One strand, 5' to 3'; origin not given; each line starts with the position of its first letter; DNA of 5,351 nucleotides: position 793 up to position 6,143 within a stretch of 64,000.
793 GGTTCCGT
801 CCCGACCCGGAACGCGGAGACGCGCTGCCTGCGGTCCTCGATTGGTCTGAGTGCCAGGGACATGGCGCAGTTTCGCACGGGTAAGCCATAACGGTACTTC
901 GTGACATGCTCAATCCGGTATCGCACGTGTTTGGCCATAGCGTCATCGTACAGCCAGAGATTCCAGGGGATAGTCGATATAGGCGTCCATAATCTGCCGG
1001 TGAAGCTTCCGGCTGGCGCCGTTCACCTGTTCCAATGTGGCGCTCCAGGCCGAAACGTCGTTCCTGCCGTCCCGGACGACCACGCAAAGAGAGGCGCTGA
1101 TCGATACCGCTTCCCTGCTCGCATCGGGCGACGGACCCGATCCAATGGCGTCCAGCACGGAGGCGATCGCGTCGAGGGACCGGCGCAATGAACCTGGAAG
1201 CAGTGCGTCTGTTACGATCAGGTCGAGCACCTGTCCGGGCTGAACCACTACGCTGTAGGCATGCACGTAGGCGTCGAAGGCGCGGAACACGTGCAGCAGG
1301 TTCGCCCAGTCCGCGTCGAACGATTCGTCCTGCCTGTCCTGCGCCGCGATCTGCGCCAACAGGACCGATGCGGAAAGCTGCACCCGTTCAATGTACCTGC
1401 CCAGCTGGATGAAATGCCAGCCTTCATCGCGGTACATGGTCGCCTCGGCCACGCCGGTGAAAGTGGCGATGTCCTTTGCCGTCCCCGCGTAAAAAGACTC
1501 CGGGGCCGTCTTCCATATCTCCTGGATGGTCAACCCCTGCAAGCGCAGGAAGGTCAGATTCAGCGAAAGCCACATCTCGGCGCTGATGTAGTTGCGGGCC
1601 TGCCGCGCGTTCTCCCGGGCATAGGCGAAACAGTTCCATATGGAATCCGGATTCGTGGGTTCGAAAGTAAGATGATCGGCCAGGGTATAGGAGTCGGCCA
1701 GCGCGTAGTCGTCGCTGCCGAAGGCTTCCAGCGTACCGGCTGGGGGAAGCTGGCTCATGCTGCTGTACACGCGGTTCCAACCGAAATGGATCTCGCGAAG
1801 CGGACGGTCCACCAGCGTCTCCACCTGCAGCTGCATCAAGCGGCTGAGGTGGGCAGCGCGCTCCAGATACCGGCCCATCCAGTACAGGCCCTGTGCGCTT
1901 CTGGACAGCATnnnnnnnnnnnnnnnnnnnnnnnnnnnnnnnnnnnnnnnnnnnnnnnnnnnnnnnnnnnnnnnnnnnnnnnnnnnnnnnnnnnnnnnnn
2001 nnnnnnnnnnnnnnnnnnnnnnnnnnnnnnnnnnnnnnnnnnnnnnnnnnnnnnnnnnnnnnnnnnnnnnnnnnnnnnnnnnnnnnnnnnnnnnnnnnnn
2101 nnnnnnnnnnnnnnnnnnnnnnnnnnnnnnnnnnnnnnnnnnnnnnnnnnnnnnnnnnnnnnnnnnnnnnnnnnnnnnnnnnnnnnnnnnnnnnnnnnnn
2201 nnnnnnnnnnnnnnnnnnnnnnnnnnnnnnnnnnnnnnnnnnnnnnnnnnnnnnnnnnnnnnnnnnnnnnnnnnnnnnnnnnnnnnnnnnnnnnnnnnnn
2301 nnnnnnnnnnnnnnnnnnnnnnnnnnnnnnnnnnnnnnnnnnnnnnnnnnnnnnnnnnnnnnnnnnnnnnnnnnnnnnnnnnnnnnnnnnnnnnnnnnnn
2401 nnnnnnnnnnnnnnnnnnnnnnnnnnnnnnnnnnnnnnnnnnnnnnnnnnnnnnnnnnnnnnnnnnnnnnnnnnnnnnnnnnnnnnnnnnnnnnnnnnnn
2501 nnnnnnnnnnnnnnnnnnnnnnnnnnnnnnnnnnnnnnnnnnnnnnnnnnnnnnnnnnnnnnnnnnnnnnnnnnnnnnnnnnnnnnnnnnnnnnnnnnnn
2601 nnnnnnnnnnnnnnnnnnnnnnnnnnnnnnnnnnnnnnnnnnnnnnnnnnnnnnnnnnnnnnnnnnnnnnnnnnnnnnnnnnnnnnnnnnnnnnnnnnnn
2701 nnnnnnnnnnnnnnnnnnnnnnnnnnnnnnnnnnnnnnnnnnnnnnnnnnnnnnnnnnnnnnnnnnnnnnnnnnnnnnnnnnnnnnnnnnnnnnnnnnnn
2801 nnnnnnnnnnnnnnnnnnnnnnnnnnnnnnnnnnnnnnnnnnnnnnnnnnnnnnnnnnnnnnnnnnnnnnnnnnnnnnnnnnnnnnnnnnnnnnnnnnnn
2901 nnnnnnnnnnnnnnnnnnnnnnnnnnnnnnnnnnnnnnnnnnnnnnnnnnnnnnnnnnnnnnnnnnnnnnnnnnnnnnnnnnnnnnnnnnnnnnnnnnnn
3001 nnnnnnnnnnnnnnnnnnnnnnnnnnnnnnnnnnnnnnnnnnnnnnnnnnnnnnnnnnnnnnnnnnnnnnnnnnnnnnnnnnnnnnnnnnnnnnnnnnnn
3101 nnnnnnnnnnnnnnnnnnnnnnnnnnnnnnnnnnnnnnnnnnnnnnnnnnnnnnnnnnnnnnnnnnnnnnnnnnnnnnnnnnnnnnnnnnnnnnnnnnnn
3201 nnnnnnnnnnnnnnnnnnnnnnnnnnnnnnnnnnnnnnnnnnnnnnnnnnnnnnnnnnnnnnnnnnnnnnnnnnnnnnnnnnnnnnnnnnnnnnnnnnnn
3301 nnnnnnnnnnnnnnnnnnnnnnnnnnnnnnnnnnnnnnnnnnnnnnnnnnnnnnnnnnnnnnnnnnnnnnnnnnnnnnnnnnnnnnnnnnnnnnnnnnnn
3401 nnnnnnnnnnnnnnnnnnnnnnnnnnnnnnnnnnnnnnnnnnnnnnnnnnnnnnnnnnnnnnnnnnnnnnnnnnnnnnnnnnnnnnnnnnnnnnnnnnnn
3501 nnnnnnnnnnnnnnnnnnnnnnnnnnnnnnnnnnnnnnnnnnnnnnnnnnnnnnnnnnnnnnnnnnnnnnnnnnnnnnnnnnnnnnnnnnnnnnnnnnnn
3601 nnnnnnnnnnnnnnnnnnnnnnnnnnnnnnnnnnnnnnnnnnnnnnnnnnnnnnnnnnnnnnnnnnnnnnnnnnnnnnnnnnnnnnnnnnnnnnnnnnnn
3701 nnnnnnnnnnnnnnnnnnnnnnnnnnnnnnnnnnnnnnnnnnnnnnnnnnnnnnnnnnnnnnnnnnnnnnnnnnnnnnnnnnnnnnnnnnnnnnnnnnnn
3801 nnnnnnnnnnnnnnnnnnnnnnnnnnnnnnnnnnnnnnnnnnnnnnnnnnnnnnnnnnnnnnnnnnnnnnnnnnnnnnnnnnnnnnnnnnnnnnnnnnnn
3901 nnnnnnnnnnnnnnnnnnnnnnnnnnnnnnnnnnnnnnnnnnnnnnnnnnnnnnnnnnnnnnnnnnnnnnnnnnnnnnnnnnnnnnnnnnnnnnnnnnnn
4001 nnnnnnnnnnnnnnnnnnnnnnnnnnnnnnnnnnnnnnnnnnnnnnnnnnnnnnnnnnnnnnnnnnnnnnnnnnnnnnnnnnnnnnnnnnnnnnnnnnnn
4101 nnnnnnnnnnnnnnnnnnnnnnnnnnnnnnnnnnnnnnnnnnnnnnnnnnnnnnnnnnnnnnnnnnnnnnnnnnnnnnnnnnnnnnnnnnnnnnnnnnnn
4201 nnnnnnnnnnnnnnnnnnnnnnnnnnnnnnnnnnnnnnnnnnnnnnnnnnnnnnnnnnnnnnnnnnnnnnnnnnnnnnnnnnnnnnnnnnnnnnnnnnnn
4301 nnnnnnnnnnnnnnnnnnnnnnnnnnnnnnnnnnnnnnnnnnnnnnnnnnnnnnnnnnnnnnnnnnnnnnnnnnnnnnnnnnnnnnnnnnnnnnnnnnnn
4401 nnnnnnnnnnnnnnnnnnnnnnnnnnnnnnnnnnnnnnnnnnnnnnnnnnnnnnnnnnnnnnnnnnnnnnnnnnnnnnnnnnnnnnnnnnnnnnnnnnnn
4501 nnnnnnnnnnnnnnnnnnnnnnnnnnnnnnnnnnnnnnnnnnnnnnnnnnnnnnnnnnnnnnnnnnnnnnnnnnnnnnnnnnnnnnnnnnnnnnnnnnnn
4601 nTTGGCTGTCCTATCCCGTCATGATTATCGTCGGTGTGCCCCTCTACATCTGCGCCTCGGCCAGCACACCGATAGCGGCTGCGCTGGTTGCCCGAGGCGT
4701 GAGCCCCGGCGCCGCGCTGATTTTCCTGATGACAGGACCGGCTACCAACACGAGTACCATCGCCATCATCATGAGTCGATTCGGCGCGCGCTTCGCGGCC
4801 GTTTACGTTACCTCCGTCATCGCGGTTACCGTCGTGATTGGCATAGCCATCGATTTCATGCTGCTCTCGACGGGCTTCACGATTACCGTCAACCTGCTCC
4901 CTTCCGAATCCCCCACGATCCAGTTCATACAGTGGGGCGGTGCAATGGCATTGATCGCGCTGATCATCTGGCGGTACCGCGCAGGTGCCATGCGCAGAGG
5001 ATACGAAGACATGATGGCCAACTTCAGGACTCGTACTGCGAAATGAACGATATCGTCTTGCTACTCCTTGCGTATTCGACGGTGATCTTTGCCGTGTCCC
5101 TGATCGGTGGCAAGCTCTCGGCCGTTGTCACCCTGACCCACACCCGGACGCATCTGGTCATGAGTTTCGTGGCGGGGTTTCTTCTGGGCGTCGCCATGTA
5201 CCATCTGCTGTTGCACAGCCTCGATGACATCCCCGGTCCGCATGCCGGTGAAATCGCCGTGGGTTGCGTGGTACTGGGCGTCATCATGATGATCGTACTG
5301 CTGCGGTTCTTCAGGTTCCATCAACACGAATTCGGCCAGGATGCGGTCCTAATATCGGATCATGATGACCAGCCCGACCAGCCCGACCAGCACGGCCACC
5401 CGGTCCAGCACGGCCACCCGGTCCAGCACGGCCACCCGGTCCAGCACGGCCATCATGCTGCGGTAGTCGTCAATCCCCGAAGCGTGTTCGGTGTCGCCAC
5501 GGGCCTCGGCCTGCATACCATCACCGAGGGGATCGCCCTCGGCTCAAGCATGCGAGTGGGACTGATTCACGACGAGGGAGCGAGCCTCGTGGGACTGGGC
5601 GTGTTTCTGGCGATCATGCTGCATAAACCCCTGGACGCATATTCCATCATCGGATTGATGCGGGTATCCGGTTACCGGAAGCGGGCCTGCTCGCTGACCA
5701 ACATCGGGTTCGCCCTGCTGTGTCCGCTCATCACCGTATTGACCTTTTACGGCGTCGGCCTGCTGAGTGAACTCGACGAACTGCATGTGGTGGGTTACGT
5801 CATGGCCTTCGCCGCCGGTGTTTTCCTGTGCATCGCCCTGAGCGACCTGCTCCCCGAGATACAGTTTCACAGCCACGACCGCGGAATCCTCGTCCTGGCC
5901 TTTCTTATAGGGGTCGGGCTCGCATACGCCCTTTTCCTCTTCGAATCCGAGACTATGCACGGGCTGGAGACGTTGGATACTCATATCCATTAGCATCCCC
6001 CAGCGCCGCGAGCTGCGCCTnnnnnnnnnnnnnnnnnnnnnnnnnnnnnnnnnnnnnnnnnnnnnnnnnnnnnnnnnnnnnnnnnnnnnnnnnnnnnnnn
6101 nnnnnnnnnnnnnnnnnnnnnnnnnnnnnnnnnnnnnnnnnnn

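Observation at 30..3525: Circularly permuted ATP-grasp / alpha-E / transglutaminase triad, placed divergently from a metal-efflux cluster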

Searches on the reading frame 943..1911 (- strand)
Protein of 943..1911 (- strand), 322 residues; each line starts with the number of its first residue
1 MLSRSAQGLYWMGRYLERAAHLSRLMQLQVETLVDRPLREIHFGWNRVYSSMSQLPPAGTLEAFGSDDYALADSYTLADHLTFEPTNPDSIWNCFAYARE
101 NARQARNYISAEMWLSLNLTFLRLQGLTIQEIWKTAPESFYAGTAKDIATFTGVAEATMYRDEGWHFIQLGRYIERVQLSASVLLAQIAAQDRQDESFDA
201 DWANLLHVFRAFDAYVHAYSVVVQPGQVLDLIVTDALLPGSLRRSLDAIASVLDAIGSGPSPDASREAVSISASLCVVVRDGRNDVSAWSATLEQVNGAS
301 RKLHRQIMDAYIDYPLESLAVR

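Call 3: search_protein_families(library=pfam, proteins=[window:943-1911:-], max_evalue=0.01)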
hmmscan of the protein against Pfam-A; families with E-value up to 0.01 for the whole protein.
window:943-1911:- (322 aa): 1 family
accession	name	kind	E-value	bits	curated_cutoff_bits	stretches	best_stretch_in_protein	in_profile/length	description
PF04168.17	Alpha-E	-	2.9e-62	211.5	20.8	1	1-311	1-293/294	A predicted alpha-helical domain with a conserved ER motif.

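Call 4: search_protein_families(library=ncbifam, proteins=[window:943-1911:-], max_evalue=0.01)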
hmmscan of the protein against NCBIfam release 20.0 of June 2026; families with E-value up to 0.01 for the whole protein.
window:943-1911:- (322 aa): 0 families

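Call 27: search_solved_structures(query=window:943-1911:-, max_evalue=0.01)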
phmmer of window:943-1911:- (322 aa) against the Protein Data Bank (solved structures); distinct sequences matched with E-value up to 0.01: 0.

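Call 42: find_homologous_proteins(query=window:943-1911:-, max_evalue=0.00001)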
Query window:943-1911:- (322 aa): 1169 proteins with E <= 0.00001 among 8000 candidates; the best 120 are listed.
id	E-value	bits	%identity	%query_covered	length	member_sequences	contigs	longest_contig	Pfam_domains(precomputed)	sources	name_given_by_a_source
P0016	8.7e-211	717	100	100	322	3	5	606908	PF04168.18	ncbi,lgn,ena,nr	ncbi:MAG: alpha-E domain-containing protein [Gemmatimonadetes bacterium]|nr:alpha-E domain-containin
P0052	3.0e-195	666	91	100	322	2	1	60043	PF04168.18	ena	-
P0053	1.3e-193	660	94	97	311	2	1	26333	PF04168.18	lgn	-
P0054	7.1e-193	658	91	100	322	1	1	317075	PF04168.18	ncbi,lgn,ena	-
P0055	8.3e-193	657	90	100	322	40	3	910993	PF04168.18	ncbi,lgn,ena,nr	ncbi:MAG: alpha-E domain-containing protein [Gemmatimonadetes bacterium]|nr:alpha-E domain-containin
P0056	1.4e-192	657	91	100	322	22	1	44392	PF04168.18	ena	-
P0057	3.9e-192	655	89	100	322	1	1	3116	PF04168.18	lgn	-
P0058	4.0e-189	645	89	100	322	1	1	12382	PF04168.18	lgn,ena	-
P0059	3.0e-188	643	89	100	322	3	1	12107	PF04168.18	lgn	-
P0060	1.8e-186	637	88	100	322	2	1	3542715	PF04168.18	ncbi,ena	-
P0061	4.1e-178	609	85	98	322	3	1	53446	PF04168.18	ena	-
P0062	4.8e-176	602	83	100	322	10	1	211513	PF04168.18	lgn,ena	-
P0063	9.1e-176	602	83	100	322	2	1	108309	PF04168.18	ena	-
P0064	7.4e-168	576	80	99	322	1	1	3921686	PF04168.18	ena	-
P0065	2.7e-167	574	78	98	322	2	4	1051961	PF04168.18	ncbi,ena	-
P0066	4.2e-167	573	79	100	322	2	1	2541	PF04168.18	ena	-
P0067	1.0e-166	572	78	100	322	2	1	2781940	PF04168.18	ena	-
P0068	5.5e-166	569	78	100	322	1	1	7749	PF04168.18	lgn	-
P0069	1.4e-165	568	79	98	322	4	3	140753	PF04168.18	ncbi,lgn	-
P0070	1.6e-165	568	77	100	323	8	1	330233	PF04168.18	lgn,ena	-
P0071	1.4e-164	565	77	98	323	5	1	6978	PF04168.18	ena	-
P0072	1.4e-164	565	78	99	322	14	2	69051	PF04168.18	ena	-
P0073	4.5e-163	560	76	100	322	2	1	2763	PF04168.18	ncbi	-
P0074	1.0e-162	559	80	95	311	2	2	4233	PF04168.18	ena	-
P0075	1.5e-162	558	77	98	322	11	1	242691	PF04168.18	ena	-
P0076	9.1e-162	556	79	95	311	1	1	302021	PF04168.18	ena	-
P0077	1.7e-160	551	78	95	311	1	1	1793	PF04168.18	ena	-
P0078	2.1e-158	545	77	97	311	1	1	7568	PF04168.18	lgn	-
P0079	6.7e-153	526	72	100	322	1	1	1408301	PF04168.18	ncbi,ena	-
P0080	6.4e-143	494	70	98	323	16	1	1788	PF04168.18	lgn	-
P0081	3.1e-139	482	69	100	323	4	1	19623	PF04168.18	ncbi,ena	-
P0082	1.8e-137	476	68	98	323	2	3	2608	PF04168.18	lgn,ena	-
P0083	1.8e-136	472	67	100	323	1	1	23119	PF04168.18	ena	-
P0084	2.1e-136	472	67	100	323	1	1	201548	PF04168.18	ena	-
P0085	5.1e-123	428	61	100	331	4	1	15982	PF04168.18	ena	-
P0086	5.2e-122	425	61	100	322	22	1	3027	PF04168.18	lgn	-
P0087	7.1e-121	421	61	100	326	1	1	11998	PF04168.18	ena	-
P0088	2.6e-120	419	61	100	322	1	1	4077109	PF04168.18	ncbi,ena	-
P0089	7.8e-120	418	62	98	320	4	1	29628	PF04168.18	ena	-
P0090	8.1e-119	414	61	98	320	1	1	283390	PF04168.18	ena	-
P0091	1.8e-118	413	61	98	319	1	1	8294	PF04168.18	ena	-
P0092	4.6e-118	412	60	98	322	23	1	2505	PF04168.18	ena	-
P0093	5.1e-118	412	60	98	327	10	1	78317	PF04168.18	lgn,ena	-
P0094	8.5e-118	411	59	100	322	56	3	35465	PF04168.18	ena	-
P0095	1.8e-117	410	60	100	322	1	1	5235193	PF04168.18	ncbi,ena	-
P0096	5.0e-117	409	60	98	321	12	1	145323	PF04168.18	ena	-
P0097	1.3e-116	407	59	100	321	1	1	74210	PF04168.18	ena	-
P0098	2.2e-116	407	58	98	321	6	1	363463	PF04168.18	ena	-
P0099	3.0e-116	406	59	100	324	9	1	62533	PF04168.18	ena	-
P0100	3.5e-116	406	60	100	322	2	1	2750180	PF04168.18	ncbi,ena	-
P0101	3.7e-116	406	60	98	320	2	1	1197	PF04168.18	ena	-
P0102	4.2e-116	406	59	98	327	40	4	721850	PF04168.18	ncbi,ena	-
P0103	4.4e-116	406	61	100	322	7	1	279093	PF04168.18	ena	-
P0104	4.9e-116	405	60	100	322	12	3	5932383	PF04168.18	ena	-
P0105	7.4e-116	405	58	100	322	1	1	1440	PF04168.18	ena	-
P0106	7.5e-116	405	60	98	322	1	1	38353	PF04168.18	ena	-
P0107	1.6e-115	404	59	100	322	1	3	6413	PF04168.18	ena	-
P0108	1.9e-115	403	60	100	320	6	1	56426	PF04168.18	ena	-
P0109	4.7e-115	402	58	100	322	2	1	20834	PF04168.18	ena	-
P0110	6.1e-115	402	57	100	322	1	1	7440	PF04168.18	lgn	-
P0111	8.1e-115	401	58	100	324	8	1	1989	PF04168.18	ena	-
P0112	8.4e-115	401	57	100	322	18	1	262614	PF04168.18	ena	-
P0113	1.8e-114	400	57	100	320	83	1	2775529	PF04168.18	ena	-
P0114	3.3e-114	399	56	100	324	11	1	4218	PF04168.18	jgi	jgi:uncharacterized alpha-E superfamily protein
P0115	3.7e-114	399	58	99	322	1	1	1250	PF04168.18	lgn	-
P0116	3.9e-114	399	58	98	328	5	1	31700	PF04168.18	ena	-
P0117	5.3e-114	399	56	100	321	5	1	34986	PF04168.18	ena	-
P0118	5.4e-114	399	60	94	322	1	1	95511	PF04168.18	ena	-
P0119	6.0e-114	399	59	100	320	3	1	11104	PF04168.18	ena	-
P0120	6.2e-114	398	57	99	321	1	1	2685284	PF04168.18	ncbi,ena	-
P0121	8.2e-114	398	58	100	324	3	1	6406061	PF04168.18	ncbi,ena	-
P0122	9.3e-114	398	61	94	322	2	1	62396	PF04168.18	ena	-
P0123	1.5e-113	397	58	100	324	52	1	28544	PF04168.18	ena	-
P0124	1.8e-113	397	56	100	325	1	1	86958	PF04168.18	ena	-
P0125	1.8e-113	397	57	100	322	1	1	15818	PF04168.18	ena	-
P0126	1.9e-113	397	57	100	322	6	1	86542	PF04168.18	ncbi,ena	-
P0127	2.5e-113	397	58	100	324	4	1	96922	PF04168.18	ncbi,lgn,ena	-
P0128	2.9e-113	396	56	100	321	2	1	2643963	PF04168.18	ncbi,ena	-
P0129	3.1e-113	396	58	100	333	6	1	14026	PF04168.18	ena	-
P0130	4.0e-113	396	58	98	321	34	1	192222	PF04168.18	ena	-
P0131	4.3e-113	396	59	100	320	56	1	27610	PF04168.18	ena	-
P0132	5.0e-113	395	58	100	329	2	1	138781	PF04168.18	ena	-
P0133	5.4e-113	395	58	99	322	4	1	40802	PF04168.18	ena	-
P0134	7.4e-113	395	58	99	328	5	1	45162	PF04168.18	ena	-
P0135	7.8e-113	395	56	100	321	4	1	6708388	PF04168.18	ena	-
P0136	8.1e-113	395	57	100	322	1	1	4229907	PF04168.18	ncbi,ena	-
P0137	8.6e-113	395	58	100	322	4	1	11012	PF04168.18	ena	-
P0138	8.8e-113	395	58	100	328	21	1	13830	PF04168.18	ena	-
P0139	8.8e-113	395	59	100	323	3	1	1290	PF04168.18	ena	-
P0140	1.2e-112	394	57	100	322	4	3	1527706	PF04168.18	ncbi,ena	-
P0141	1.3e-112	394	56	100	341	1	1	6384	PF04168.18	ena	-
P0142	1.4e-112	394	57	100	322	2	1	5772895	PF04168.18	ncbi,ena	-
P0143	1.5e-112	394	58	99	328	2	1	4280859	PF04168.18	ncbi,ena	-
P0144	1.6e-112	394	56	100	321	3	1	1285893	PF04168.18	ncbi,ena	-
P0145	1.7e-112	394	56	100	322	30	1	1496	PF04168.18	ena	-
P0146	1.8e-112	394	57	100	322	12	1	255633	PF04168.18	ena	-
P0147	2.0e-112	394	58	100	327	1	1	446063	PF04168.18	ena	-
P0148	2.2e-112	393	58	98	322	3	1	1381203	PF04168.18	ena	-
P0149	2.3e-112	393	57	100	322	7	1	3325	PF04168.18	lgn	-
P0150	2.7e-112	393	57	100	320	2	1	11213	PF04168.18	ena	-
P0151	2.9e-112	393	56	100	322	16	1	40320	PF04168.18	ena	-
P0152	3.0e-112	393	57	99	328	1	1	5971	PF04168.18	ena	-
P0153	3.1e-112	393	58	100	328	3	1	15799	PF04168.18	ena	-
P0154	3.3e-112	393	57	100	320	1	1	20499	PF04168.18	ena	-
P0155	3.4e-112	393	58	98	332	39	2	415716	PF04168.18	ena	-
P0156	3.5e-112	393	57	100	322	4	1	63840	PF04168.18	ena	-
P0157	3.6e-112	393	56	100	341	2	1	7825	PF04168.18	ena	-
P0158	4.3e-112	392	57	100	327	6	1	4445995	PF04168.18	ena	-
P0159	4.6e-112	392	56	100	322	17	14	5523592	PF04168.18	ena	-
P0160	4.9e-112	392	58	99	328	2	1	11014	PF04168.18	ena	-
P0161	5.1e-112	392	59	100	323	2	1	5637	PF04168.18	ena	-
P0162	5.1e-112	392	56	100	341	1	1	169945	PF04168.18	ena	-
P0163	6.1e-112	392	58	100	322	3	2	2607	PF04168.18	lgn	-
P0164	6.1e-112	392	59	98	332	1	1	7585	PF04168.18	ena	-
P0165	6.4e-112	392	57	98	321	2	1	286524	PF04168.18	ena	-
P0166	6.5e-112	392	58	100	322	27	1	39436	PF04168.18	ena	-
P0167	7.5e-112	392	57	100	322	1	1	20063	PF04168.18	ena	-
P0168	8.3e-112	391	57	98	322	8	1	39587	PF04168.18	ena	-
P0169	9.6e-112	391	57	100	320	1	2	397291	PF04168.18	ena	-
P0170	1.1e-111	391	57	99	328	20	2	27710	PF04168.18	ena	-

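Call 51: predict_structure(alignment_id=A2)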
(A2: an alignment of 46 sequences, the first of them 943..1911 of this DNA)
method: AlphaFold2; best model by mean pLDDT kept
length: 322 residues; sequences in the alignment: 46
mean_pLDDT: 73.9   pTM: 0.66
mean pLDDT of the five models: 73.9, 73.5, 72.0, 71.8, 45.1
residues with pLDDT >= 90: 16; 70-90: 206; 50-70: 79; < 50: 21
segments of 3 or more residues with pLDDT < 50: 1-3, 195-199, 314-322
pLDDT, mean of each block of 10 residues (from residue 1): 58 81 76 63 70 64 55 77 83 87 74 86 82 79 83 68 71 81 75 51 54 68 69 79 89 83 87 89 74 88 84 44 31
secondary structure, 60 per line:
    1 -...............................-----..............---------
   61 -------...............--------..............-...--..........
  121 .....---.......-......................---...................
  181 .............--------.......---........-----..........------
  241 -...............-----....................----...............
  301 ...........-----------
elements in order: H2-32 H38-51 H68-82 H91-104 H111-125 H129-135 H137-158 H162-193 H202-208 H212-219 H225-234 H242-256 H262-281 H286-311

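Call 68: search_protein_families(library=padloc, proteins=[window:943-1911:-], max_evalue=0.001)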
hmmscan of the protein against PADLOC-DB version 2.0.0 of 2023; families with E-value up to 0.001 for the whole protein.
window:943-1911:- (322 aa): 0 families

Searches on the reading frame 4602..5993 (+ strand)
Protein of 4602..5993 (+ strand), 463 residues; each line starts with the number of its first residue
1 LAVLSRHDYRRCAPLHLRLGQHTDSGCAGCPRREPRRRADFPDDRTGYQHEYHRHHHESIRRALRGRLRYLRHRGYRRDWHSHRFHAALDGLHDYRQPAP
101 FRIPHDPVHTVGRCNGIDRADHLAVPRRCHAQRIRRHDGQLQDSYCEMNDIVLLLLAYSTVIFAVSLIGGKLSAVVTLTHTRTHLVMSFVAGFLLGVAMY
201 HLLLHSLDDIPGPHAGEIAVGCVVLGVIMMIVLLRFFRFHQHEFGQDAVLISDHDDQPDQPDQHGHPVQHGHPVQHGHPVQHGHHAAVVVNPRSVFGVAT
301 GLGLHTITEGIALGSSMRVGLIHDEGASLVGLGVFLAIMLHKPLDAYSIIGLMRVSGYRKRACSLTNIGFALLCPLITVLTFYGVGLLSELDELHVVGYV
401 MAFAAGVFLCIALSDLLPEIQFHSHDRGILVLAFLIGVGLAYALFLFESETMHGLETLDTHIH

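Call 3: search_protein_families(library=pfam, proteins=[window:4602-5993:+], max_evalue=0.01)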
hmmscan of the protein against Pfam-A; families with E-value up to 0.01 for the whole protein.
window:4602-5993:+ (463 aa): 1 family
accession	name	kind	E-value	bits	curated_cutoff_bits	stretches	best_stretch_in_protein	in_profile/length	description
PF02535.28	Zip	-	1.4e-20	74.2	35.1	1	157-441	6-319/323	ZIP Zinc transporter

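Call 4: search_protein_families(library=ncbifam, proteins=[window:4602-5993:+], max_evalue=0.01)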
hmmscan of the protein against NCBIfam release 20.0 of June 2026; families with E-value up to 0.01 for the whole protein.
window:4602-5993:+ (463 aa): 2 families
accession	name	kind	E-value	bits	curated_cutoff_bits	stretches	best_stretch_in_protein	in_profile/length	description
NF003243.0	PRK04201.1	equivalog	1.3e-06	27.9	252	1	164-427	17-245/266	zinc transporter ZupT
TIGR00820.1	zip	subfamily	3.5e-05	23.1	231.15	1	148-419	20-289/324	ZIP zinc/iron transport family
